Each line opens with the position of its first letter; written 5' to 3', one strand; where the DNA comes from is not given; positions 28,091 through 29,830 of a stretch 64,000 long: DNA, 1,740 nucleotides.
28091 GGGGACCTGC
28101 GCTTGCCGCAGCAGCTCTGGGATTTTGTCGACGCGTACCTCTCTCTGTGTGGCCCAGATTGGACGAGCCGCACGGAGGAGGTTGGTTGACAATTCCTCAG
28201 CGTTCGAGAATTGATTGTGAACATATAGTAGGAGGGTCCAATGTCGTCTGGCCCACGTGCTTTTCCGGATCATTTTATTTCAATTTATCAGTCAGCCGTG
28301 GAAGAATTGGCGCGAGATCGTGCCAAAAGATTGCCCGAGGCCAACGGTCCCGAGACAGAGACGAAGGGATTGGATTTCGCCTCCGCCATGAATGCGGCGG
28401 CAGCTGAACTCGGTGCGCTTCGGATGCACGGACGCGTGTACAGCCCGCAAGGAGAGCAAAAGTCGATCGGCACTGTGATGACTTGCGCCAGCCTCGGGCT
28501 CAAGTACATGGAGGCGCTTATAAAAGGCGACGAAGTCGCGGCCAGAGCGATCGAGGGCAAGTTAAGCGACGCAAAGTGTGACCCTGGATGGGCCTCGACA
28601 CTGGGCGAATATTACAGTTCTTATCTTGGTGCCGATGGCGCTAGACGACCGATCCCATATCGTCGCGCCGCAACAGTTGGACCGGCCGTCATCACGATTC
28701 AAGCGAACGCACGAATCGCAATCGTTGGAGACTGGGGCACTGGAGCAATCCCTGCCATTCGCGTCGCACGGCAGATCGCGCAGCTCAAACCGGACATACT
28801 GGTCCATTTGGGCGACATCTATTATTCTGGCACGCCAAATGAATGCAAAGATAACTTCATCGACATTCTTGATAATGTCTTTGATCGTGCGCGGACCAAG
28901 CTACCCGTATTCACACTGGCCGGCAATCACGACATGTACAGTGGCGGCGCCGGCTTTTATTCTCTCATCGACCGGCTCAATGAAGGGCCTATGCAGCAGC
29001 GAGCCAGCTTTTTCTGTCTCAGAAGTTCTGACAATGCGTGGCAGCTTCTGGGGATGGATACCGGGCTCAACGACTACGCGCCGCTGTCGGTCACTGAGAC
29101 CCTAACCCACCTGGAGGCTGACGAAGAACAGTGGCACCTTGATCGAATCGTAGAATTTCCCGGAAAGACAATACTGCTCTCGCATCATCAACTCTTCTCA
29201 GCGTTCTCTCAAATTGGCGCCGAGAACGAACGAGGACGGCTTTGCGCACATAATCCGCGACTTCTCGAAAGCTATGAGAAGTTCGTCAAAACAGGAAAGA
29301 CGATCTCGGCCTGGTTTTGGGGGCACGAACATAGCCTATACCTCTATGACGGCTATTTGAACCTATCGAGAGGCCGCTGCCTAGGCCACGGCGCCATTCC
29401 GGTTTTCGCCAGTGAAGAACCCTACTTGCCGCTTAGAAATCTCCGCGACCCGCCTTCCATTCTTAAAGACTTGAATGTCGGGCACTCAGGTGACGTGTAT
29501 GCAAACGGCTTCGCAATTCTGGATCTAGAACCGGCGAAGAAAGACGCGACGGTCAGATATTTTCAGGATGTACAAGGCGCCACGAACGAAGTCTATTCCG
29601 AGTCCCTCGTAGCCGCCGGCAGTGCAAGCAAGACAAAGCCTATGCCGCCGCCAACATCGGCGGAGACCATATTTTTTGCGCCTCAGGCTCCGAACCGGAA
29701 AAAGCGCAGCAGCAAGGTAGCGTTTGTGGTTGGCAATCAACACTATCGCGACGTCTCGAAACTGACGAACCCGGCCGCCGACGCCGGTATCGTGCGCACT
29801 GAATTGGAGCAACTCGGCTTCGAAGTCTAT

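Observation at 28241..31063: Phosphoesterase-caspase-membrane tri-domain protein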

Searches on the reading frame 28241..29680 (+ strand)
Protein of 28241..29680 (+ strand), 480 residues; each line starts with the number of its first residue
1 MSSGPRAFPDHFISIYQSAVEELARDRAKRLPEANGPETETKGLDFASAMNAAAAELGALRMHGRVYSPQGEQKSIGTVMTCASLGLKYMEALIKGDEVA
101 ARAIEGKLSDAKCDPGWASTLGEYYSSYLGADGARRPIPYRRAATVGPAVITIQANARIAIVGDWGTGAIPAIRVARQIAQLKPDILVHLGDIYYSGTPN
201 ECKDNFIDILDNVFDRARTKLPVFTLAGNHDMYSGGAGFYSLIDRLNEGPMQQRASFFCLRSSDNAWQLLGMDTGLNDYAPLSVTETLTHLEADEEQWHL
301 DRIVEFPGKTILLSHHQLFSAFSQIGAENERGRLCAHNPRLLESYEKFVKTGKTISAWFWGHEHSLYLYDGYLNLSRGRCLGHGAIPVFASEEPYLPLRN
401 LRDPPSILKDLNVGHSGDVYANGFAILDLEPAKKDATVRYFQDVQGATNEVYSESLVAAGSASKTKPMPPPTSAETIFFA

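Call 21: search_solved_structures(query=window:28241-29680:+, max_evalue=1, show_alignments=2)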
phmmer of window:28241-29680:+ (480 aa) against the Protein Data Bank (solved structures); distinct sequences matched with E-value up to 1: 11.
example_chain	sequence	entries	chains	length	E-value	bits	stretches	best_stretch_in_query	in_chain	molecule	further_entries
1qhw_A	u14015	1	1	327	6.3e-05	25.1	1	157-235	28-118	PROTEIN (PURPLE ACID PHOSPHATASE)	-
1qfc_A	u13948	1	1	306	6.7e-05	25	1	158-235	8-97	PROTEIN (PURPLE ACID PHOSPHATASE)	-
1war_A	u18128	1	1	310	8.4e-05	24.7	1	172-235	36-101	HUMAN PURPLE ACID PHOSPHATASE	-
2bq8_X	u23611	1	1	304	9e-05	24.6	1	172-235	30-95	TARTRATE-RESISTANT ACID PHOSPHATASE TYPE 5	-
7ov8_A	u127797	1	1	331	0.0026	19.7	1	158-236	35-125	Tartrate-resistant acid phosphatase type 5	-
1ute_A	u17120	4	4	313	0.0029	19.6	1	159-236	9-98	PROTEIN (II PURPLE ACID PHOSPHATASE) | Tartrate-resistant acid phosphatase type 5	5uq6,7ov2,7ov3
1he9_A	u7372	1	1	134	0.42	12.5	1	41-107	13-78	EXOENZYME S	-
1he1_A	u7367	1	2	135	0.42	12.5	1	41-107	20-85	EXOENZYME S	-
1r4t_A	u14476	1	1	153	0.53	12.1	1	41-107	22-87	exoenzyme S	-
4fcx_B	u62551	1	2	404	0.7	11.7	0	202-247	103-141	DNA repair protein rad32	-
4fbw_A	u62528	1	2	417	0.79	11.6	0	202-247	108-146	DNA repair protein rad32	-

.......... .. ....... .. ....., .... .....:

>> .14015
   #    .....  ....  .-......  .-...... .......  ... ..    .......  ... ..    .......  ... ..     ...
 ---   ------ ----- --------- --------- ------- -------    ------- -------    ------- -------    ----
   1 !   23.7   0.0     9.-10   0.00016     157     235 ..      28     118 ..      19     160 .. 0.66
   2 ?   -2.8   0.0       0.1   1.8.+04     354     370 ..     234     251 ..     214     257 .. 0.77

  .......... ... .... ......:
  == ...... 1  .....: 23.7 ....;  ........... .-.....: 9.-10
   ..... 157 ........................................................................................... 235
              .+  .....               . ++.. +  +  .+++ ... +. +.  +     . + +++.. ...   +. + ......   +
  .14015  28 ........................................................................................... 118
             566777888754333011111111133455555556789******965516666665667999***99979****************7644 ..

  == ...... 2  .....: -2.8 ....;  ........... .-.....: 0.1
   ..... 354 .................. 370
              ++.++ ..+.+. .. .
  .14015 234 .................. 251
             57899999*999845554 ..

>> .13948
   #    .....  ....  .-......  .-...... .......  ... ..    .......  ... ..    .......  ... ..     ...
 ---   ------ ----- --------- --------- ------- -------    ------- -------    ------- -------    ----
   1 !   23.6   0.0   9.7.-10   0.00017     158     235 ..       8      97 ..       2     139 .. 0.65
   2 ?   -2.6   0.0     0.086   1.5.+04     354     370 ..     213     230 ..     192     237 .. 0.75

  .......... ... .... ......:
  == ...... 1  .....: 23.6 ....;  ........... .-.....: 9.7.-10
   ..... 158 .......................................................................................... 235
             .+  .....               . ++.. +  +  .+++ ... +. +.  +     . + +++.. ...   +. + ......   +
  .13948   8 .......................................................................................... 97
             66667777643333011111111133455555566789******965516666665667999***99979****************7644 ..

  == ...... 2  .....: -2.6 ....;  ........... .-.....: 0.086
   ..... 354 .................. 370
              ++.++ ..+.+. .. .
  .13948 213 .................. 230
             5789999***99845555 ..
